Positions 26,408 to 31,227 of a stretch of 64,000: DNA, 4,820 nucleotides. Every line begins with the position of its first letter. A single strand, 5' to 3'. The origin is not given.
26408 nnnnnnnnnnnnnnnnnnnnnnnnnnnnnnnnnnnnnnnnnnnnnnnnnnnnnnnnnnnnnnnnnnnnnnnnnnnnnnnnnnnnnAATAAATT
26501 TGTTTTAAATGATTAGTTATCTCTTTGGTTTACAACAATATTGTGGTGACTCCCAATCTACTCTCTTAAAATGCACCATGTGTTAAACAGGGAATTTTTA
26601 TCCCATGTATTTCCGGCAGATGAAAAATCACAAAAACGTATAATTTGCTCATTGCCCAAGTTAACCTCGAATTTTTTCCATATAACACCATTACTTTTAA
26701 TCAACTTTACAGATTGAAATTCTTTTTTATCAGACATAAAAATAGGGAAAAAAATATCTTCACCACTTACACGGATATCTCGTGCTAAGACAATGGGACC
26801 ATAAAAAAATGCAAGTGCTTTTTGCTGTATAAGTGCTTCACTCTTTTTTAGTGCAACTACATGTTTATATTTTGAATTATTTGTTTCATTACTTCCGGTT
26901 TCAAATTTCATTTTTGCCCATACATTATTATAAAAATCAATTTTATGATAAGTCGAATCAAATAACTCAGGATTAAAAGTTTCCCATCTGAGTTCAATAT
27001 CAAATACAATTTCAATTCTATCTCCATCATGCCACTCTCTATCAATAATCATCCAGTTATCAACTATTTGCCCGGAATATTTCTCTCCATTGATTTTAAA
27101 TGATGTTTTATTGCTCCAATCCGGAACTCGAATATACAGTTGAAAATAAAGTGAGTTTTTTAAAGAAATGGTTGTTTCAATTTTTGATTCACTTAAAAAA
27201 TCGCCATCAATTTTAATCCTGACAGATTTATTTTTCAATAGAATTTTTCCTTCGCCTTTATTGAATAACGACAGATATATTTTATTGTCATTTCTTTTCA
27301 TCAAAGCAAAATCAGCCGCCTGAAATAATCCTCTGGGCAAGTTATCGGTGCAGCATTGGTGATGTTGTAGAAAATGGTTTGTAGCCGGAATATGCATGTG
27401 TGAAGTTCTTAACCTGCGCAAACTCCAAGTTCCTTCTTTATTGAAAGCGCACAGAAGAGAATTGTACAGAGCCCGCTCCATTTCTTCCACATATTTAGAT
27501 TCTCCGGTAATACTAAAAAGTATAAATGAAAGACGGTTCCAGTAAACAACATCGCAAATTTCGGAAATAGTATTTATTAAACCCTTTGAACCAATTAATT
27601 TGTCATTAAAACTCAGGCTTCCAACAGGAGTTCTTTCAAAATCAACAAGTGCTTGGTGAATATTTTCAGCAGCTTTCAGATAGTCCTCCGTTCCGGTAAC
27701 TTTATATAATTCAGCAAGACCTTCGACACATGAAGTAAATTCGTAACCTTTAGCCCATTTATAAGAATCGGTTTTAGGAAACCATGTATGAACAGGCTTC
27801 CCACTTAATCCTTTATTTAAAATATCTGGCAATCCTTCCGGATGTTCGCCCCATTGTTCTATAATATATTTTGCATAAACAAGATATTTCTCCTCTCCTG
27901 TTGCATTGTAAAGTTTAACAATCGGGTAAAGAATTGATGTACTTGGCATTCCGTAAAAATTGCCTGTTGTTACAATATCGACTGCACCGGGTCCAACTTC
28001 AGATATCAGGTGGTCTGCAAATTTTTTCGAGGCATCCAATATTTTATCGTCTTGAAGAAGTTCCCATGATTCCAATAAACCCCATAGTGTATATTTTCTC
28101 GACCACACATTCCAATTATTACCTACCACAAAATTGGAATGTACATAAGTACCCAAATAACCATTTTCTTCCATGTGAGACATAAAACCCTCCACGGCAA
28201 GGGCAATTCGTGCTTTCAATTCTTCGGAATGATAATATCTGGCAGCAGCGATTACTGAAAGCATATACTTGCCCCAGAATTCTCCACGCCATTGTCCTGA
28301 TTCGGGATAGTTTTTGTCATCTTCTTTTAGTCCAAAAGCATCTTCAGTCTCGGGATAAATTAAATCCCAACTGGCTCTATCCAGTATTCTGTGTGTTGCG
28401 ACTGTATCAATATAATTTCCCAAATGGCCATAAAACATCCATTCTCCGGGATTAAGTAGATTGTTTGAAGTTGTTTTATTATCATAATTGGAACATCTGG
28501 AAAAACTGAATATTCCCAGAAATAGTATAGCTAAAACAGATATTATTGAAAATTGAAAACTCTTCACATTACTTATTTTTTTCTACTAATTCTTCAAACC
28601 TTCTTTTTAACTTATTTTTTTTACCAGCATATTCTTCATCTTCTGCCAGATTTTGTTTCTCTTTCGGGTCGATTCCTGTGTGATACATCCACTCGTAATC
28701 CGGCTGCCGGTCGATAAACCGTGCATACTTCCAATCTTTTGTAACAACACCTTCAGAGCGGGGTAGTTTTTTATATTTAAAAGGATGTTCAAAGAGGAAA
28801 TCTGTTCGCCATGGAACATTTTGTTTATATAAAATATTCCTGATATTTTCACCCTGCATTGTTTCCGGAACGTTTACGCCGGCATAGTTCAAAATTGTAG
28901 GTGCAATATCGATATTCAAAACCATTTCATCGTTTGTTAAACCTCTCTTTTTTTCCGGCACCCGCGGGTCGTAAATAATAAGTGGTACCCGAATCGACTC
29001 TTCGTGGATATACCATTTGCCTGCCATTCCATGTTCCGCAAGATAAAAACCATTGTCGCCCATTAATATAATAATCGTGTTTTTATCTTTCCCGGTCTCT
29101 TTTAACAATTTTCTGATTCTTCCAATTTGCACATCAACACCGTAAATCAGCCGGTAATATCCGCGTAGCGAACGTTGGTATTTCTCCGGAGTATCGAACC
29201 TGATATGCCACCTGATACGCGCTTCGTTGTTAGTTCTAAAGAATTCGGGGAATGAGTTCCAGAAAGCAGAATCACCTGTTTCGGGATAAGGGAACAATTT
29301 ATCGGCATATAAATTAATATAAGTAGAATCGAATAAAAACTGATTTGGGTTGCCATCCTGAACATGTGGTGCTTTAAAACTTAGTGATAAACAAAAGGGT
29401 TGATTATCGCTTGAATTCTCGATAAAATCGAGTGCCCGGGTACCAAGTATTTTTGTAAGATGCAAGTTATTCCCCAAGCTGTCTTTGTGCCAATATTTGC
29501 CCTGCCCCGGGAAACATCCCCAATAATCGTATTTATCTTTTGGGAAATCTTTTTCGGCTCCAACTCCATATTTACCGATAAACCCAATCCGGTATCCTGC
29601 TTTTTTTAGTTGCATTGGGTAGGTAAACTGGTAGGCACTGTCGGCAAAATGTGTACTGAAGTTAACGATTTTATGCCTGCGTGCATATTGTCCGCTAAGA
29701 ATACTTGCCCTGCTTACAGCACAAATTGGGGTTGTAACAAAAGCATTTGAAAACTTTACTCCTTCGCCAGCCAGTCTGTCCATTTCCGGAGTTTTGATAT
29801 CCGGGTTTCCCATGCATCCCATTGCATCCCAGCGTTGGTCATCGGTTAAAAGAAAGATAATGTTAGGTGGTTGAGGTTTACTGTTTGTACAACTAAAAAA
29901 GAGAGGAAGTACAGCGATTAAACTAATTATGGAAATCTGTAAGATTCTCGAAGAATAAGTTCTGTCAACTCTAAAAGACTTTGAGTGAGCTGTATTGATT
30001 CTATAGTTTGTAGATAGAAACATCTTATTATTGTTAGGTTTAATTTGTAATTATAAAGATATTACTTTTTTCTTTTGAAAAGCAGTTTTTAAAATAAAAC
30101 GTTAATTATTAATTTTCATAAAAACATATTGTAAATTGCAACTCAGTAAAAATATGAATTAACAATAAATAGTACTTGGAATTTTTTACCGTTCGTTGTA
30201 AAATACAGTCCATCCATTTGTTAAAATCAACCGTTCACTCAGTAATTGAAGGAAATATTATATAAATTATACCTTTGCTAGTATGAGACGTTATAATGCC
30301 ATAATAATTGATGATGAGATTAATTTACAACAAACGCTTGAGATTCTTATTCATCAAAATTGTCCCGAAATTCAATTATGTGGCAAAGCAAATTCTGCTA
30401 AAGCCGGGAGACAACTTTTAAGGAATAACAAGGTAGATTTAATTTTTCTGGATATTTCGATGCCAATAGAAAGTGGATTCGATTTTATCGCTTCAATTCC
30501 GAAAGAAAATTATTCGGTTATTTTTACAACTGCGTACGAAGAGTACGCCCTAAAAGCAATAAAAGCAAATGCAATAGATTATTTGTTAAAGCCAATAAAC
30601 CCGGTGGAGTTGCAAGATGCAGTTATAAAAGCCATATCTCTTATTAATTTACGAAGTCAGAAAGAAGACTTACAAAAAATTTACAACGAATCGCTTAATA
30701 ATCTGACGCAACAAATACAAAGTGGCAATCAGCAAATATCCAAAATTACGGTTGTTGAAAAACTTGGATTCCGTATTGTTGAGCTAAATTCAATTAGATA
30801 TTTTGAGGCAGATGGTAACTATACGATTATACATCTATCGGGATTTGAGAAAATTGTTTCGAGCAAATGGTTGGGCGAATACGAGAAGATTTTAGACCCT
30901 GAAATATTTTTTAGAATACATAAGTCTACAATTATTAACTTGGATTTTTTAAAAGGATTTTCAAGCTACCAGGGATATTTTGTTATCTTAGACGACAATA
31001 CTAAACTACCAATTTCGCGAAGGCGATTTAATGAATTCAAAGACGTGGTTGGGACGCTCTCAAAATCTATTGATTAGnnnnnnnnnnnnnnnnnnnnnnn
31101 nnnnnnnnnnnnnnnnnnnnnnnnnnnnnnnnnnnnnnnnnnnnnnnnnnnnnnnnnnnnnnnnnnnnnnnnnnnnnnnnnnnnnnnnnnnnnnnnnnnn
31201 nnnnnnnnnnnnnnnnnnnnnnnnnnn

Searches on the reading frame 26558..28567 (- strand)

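Call 16: search_protein_families(library=pfam, proteins=[window:26558-28567:-], max_evalue=0.001)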
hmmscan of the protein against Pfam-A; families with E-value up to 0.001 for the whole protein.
window:26558-28567:- (669 aa): 3 families
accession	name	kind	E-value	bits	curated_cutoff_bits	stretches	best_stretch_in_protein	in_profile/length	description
PF07944.18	Beta-AFase-like_GH127_cat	-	1e-32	114.1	24.9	1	89-380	51-334/376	Beta-L-arabinofuranosidase, GH127 catalytic domain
PF20736.2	Glyco_hydro127M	-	7.8e-17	61.6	24.2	1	430-523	2-94/95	Beta-L-arabinofuranosidase, GH127 middle domain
PF07470.19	Glyco_hydro_88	-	8.4e-08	32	26.6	1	143-243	18-111/352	Glycosyl Hydrolase Family 88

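Call 31: search_protein_families(library=ncbifam, proteins=[window:26558-28567:-], max_evalue=0.00001)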
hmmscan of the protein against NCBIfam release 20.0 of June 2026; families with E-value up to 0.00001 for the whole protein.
window:26558-28567:- (669 aa): 1 family
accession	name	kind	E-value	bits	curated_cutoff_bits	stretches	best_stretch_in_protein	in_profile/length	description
NF049879.1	AcerHdlse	equivalog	1.5e-23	83.2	950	1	334-533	343-547/657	aceric acid hydrolase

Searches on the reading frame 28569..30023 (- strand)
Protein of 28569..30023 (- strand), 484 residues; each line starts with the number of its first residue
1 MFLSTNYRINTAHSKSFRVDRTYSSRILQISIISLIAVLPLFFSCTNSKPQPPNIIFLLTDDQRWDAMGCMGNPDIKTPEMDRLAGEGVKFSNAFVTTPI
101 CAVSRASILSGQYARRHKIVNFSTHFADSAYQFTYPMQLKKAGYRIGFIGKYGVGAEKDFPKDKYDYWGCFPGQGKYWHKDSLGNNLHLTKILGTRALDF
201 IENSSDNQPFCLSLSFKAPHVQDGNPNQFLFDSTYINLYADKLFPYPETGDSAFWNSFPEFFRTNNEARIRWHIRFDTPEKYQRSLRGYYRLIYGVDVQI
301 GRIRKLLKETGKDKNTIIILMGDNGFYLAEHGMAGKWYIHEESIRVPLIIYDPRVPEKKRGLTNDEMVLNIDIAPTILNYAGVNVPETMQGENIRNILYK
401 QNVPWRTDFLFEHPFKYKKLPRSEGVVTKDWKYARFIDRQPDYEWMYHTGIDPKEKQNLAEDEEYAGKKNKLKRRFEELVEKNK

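Call 16: search_protein_families(library=pfam, proteins=[window:28569-30023:-], max_evalue=0.001)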
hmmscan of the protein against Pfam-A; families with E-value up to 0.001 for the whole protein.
window:28569-30023:- (484 aa): 3 families
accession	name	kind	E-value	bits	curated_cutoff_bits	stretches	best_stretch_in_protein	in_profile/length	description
PF00884.28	Sulfatase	-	5.6e-52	177.3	25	1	53-383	1-301/301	Sulfatase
PF16347.10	SGSH_C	-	4.6e-29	102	29.3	1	330-481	2-153/154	N-sulphoglucosamine sulphohydrolase, C-terminal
PF01663.27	Phosphodiest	-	2e-07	31.4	23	0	57-135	3-77/342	Type I phosphodiesterase / nucleotide pyrophosphatase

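Call 31: search_protein_families(library=ncbifam, proteins=[window:28569-30023:-], max_evalue=0.00001)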
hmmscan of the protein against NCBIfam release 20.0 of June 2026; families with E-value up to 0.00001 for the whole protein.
window:28569-30023:- (484 aa): 5 families
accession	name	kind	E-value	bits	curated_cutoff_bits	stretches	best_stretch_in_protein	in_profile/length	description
NF010322.0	PRK13759.1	equivalog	4.5e-73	246.4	481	2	176-476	171-453/486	arylsulfatase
NF052527.1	Mn_arylsulf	exception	8.6e-47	160.1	850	2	184-479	174-451/479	manganese-dependent arylsulfatase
TIGR03417.1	chol_sulfatase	equivalog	7.4e-44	150.4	433.45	2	204-475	179-435/500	choline-sulfatase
NF045661.1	HdlasePehA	equivalog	2.2e-42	145.3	900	2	188-472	181-477/506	phosphoric/sulfuric ester hydrolase PehA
NF038282.1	LapC_YejM_PbgA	exception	2.1e-06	26.3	825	1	274-370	395-494/584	LPS biosynthesis-modulating metalloenzyme YejM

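Call 72: search_solved_structures(query=window:28569-30023:-, max_evalue=1e-40)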
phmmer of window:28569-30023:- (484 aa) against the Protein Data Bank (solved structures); distinct sequences matched with E-value up to 1e-40: 7.
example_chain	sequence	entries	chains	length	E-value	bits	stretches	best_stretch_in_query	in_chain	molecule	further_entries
6hr5_A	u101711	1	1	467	5e-114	385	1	48-483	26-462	Alpha-L-rhamnosidase/sulfatase (GH78)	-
5g2v_A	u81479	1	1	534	1.1e-61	212.3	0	280-480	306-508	N-ACETYLGLUCOSAMINE-6-SULFATASE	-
7p24_AAA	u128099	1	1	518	1.6e-58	201.9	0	50-249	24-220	Mucin-desulfating sulfatase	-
9s8y_A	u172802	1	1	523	2e-50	175.2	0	282-480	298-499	Sulfatase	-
7ebp_A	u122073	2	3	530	5.4e-50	173.8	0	282-480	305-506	Sulfatase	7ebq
9s03_A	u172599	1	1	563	5.5e-47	163.8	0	281-476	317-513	Putative sulfatase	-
7lha_A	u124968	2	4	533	2.7e-46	161.6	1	49-445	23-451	Exo-L-galactose-6-sulfatase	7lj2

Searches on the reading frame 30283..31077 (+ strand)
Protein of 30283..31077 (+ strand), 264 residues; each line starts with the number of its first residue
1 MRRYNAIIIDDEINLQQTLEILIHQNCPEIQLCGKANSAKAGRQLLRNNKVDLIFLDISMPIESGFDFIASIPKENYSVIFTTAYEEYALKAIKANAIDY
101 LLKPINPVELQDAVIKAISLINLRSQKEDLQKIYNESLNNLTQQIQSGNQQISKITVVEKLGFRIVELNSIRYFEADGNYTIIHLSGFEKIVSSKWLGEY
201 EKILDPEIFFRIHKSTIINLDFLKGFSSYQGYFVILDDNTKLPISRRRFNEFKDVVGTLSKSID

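Call 97: search_protein_families(library=pfam, proteins=[window:30283-31077:+], max_evalue=0.001)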
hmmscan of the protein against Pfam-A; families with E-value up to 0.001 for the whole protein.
window:30283-31077:+ (264 aa): 2 families
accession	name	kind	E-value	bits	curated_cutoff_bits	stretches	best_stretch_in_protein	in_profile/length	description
PF00072.30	Response_reg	-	3.6e-19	69.4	30.2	1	7-114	2-110/111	Response regulator receiver domain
PF04397.21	LytTR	-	4.8e-19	68.8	22.6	1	164-255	4-96/98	LytTr DNA-binding domain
